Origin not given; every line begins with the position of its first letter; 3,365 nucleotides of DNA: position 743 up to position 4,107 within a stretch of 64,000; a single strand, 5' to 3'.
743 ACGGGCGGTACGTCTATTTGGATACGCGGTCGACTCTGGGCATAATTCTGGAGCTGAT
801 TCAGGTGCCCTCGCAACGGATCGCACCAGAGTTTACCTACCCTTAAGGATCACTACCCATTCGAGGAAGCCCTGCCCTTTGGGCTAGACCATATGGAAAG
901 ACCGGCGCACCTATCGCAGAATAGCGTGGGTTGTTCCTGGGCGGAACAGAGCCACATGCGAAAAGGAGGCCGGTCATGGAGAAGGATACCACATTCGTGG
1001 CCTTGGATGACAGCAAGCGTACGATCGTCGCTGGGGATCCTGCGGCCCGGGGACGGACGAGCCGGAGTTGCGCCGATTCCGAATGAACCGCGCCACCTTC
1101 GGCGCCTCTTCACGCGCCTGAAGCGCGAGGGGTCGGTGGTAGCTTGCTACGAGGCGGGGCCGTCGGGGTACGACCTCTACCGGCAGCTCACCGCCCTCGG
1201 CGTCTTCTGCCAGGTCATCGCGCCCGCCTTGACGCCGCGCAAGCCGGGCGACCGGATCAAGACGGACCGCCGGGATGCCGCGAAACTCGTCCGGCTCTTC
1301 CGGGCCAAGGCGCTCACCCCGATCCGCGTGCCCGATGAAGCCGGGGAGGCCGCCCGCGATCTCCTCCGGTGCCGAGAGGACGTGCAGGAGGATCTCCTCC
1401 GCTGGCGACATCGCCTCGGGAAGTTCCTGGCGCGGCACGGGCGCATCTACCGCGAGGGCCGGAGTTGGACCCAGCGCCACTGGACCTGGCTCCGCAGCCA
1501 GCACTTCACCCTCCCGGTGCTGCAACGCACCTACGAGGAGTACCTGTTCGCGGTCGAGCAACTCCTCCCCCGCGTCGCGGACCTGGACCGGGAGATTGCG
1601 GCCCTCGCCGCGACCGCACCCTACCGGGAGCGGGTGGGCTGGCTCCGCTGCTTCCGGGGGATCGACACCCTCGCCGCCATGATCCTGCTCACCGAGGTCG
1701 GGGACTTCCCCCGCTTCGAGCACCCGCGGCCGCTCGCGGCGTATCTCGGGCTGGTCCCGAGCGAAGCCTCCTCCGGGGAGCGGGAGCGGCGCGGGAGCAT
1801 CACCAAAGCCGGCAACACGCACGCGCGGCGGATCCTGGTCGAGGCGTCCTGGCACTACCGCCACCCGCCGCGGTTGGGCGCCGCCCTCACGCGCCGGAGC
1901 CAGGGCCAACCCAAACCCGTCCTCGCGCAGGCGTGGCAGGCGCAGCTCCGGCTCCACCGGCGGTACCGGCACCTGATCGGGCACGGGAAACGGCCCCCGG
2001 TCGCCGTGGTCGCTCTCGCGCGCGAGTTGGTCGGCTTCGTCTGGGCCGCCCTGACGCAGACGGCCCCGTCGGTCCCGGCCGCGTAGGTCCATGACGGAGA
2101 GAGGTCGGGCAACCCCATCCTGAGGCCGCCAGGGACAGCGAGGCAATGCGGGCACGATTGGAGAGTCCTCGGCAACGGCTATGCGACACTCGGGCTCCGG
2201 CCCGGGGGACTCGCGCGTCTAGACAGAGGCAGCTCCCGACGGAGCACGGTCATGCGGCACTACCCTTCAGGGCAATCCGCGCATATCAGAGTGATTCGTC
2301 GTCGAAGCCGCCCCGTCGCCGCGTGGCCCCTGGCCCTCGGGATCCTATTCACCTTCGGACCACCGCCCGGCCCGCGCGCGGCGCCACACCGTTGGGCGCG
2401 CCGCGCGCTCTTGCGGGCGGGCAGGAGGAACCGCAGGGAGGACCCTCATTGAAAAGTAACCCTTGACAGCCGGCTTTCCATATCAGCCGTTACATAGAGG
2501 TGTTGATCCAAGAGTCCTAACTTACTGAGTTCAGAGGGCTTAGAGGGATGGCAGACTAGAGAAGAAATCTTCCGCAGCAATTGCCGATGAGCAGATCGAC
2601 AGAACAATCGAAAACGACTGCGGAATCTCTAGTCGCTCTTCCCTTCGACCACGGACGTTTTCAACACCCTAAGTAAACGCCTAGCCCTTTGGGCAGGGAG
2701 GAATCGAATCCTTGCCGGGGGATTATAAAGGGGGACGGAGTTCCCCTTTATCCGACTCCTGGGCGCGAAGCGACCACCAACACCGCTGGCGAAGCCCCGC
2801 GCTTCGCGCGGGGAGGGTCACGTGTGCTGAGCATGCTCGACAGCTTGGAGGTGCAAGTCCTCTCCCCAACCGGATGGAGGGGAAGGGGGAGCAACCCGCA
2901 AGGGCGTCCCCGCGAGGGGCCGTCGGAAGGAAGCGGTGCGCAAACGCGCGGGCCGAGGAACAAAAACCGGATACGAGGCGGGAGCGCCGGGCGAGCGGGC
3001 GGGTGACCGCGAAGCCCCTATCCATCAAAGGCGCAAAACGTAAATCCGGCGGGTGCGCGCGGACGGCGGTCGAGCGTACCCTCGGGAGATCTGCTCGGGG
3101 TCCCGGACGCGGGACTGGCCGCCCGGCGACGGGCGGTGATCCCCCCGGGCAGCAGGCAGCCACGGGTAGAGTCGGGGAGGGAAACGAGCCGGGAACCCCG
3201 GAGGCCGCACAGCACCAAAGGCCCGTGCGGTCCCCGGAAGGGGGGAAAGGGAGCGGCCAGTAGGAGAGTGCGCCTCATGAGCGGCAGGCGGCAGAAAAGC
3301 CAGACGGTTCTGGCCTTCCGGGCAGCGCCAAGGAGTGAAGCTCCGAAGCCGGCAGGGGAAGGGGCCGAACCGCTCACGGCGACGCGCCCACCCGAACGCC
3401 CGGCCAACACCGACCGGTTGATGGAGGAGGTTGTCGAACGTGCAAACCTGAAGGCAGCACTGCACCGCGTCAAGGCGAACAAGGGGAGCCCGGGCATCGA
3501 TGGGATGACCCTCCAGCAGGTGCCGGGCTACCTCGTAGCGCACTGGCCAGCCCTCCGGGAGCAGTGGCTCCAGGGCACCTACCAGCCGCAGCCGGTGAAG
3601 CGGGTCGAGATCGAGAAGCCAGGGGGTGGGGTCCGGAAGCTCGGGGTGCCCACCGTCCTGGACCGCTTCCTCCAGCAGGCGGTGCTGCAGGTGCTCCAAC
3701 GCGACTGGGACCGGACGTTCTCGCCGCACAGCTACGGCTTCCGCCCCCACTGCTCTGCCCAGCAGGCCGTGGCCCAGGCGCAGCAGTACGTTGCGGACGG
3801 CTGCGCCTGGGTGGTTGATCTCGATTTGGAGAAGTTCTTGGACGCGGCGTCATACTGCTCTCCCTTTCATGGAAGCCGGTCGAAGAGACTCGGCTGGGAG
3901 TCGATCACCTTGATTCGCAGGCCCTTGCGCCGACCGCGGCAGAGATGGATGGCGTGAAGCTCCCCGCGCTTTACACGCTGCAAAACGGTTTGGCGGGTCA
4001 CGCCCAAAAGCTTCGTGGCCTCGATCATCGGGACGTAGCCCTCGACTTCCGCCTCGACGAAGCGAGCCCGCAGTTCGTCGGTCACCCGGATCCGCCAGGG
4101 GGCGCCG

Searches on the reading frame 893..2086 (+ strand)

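Call 18: search_protein_families(library=pfam, proteins=[window:893-2086:+], max_evalue=0.01)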
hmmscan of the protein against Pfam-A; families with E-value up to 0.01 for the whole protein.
window:893-2086:+ (397 aa): 2 families
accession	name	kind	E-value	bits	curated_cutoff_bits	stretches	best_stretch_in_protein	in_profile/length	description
PF02371.22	Transposase_20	-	2.1e-19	70.1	21.3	1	254-322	7-75/87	Transposase IS116/IS110/IS902 family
PF01548.23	DEDD_Tnp_IS110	-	4.1e-10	40.1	29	1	61-180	26-151/155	Transposase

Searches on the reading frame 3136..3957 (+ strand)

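Call 18: search_protein_families(library=pfam, proteins=[window:3136-3957:+], max_evalue=0.01)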
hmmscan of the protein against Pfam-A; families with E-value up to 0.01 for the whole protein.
window:3136-3957:+ (273 aa): 1 family
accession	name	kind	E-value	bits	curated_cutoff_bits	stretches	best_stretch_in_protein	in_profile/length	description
PF00078.32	RVT_1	-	2.9e-09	37.4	29.6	1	159-235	1-79/205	Reverse transcriptase (RNA-dependent DNA polymerase)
